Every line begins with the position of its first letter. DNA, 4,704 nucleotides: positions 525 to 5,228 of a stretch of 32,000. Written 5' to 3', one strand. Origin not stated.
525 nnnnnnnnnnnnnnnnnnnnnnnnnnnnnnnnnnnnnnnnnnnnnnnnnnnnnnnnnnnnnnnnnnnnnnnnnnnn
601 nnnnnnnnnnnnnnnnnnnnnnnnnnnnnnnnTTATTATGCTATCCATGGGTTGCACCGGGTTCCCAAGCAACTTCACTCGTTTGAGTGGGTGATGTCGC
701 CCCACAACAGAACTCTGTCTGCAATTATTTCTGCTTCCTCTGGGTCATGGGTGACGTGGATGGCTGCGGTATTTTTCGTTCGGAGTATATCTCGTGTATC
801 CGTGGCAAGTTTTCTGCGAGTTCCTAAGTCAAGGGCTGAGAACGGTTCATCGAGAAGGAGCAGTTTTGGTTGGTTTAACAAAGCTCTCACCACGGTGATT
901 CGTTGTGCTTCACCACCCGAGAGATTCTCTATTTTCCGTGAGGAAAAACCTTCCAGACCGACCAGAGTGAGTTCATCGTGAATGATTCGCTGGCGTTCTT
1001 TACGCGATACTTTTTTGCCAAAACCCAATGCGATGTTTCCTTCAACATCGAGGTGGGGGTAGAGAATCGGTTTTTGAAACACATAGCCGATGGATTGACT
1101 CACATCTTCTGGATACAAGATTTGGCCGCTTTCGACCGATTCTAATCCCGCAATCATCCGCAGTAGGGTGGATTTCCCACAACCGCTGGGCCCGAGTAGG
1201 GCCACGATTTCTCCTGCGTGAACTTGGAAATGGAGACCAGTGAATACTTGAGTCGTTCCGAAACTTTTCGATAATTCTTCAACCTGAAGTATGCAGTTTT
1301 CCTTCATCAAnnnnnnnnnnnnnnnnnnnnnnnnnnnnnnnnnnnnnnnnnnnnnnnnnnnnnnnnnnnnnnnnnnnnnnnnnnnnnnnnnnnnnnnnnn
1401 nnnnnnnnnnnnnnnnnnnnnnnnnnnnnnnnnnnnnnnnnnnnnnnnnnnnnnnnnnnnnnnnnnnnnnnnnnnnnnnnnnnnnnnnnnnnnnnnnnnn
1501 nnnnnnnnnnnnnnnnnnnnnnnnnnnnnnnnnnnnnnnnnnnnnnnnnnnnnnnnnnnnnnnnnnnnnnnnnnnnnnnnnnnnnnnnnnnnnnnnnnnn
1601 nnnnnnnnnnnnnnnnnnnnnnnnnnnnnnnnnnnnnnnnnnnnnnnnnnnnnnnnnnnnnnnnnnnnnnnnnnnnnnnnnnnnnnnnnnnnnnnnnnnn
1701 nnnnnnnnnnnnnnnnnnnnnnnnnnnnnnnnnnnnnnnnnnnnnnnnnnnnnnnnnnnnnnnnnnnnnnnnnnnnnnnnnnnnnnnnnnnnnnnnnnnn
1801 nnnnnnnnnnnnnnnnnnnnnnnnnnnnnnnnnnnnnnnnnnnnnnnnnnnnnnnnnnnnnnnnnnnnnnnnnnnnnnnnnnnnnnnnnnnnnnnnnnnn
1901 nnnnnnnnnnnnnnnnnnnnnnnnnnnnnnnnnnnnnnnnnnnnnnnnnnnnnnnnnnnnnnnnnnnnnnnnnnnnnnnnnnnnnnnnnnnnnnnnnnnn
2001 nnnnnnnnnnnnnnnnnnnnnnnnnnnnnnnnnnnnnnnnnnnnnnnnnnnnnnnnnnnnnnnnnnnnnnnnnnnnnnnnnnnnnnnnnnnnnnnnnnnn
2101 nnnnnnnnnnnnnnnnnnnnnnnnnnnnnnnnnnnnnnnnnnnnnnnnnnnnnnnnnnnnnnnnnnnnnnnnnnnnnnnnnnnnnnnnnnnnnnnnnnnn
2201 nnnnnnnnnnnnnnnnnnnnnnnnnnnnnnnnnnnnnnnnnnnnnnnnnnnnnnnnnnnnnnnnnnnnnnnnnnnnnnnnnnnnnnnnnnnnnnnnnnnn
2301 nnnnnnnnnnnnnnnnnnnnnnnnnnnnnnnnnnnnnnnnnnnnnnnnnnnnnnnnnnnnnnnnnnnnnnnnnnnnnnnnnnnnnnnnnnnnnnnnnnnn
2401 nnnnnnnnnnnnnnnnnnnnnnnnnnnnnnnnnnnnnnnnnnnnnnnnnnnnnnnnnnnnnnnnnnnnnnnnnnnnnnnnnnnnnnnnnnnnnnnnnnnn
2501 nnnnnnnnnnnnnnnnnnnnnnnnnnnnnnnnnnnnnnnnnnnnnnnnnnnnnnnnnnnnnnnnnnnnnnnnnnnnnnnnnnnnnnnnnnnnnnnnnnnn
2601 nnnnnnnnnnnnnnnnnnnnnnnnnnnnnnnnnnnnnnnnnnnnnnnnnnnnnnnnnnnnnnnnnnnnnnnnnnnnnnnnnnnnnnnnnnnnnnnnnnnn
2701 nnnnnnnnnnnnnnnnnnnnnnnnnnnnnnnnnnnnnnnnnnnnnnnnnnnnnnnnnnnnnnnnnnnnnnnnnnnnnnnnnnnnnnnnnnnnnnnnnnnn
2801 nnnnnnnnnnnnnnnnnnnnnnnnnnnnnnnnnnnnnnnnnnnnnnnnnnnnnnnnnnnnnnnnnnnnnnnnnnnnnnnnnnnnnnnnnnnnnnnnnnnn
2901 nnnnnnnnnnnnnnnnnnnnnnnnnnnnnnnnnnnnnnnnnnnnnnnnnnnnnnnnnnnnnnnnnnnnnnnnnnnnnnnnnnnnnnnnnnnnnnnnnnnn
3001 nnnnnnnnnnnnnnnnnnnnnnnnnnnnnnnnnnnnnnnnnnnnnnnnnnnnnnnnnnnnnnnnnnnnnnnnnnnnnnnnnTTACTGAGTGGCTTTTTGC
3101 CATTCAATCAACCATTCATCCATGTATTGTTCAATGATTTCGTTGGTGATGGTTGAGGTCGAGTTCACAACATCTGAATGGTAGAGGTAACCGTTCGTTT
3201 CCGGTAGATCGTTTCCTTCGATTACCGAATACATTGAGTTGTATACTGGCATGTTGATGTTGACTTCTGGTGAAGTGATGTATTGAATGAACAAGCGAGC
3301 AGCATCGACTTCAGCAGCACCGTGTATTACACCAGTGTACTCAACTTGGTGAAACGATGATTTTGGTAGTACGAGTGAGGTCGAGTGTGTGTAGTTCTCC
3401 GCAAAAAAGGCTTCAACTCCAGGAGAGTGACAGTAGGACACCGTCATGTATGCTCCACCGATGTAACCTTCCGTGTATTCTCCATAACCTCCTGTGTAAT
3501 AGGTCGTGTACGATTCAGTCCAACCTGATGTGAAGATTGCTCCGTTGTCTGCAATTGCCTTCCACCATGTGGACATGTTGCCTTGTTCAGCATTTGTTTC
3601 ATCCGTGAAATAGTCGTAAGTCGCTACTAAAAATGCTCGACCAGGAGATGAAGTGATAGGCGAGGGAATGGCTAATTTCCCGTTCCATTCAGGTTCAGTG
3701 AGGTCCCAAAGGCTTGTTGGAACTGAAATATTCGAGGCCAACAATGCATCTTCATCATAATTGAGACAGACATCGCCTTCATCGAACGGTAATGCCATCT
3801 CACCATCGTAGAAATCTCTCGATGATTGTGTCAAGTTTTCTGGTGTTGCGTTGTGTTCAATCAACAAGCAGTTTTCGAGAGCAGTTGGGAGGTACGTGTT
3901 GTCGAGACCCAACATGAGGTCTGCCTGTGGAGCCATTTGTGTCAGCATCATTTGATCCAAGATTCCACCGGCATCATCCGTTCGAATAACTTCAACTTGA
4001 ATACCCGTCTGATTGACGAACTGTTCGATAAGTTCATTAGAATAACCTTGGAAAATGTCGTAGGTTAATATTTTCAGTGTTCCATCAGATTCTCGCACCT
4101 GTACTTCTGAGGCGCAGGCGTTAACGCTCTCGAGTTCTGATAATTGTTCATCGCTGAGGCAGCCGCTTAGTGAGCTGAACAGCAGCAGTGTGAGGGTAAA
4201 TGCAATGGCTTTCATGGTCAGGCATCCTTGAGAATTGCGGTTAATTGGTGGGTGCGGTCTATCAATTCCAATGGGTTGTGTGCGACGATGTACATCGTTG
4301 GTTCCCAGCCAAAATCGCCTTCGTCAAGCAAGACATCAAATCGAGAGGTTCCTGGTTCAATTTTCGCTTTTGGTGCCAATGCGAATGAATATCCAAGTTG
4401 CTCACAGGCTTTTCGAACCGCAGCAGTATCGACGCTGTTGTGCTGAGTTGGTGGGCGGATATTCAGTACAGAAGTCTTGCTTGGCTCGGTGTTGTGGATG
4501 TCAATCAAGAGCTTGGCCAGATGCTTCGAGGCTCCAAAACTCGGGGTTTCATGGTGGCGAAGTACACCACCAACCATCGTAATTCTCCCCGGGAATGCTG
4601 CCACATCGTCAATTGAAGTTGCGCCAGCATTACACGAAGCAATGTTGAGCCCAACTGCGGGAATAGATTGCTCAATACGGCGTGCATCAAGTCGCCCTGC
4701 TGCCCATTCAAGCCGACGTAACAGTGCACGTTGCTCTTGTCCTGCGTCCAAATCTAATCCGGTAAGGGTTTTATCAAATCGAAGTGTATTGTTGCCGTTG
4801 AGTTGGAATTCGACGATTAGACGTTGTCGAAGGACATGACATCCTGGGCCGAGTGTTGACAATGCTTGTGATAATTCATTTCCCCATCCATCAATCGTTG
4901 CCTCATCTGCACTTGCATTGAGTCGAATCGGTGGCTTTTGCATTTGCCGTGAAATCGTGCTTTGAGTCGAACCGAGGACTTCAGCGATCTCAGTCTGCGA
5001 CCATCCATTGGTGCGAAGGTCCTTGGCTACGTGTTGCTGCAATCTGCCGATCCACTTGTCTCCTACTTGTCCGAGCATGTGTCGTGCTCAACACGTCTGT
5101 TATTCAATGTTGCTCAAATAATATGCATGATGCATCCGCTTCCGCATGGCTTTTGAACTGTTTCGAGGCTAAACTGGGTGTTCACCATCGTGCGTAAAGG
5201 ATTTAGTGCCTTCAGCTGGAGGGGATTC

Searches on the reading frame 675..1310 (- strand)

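Call 38: search_protein_families(library=pfam, proteins=[window:675-1310:-], max_evalue=0.001)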
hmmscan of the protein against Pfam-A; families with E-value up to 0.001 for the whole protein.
window:675-1310:- (211 aa): 3 families
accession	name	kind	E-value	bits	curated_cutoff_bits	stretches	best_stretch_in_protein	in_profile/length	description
PF00005.33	ABC_tran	-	6.8e-34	117.9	25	1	24-157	2-136/137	ABC transporter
PF13304.12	AAA_21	-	3.6e-07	31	27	0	35-72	1-48/304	AAA domain, putative AbiEii toxin, Type IV TA system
PF03193.22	RsgA_GTPase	-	0.00021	21.6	30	1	25-64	99-137/174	RsgA GTPase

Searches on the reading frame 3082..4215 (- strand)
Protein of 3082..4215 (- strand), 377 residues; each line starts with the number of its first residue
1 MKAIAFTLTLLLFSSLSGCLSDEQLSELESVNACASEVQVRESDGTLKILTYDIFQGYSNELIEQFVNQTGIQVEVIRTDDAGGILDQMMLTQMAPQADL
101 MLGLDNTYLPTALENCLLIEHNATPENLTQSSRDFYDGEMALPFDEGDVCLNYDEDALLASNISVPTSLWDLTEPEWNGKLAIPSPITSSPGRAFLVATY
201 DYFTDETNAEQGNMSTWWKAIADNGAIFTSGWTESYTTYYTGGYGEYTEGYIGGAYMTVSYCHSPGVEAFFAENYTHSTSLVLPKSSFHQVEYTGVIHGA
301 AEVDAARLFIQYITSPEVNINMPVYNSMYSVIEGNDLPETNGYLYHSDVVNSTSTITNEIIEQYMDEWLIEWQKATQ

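Call 38: search_protein_families(library=pfam, proteins=[window:3082-4215:-], max_evalue=0.001)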
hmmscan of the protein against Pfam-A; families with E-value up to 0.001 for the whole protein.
window:3082-4215:- (377 aa): 4 families
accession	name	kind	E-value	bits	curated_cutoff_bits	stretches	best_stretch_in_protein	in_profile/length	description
PF13416.11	SBP_bac_8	-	3.6e-15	56.9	27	1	61-320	1-250/279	Bacterial extracellular solute-binding protein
PF13343.11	SBP_bac_6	-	8.8e-12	45.5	24.6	1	107-326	19-215/245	Bacterial extracellular solute-binding protein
PF13531.11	SBP_bac_11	-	5.3e-10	39.9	25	1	60-318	14-217/227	Bacterial extracellular solute-binding protein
PF01547.30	SBP_bac_1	-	7.9e-08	33.1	26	1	60-319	11-306/307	Bacterial extracellular solute-binding protein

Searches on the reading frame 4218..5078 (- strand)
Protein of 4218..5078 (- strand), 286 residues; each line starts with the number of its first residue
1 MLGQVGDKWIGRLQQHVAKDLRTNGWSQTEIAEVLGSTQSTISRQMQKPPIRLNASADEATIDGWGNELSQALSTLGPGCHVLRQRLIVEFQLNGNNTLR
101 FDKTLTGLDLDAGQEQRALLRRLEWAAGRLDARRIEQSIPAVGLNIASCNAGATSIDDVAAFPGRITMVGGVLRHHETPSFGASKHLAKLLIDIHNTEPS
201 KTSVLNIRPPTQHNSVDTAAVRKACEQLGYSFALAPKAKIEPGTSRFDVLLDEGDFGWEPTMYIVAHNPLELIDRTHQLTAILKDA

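Call 38: search_protein_families(library=pfam, proteins=[window:4218-5078:-], max_evalue=0.001)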
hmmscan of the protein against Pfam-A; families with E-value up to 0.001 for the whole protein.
window:4218-5078:- (286 aa): 2 families
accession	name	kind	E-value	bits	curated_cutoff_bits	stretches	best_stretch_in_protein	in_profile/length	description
PF10120.14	ThiN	-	3.8e-28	98.7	25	1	124-275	3-162/165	Thiamine-phosphate synthase ThiN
PF01381.28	HTH_3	-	0.00031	21.2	23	1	22-44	5-28/55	Helix-turn-helix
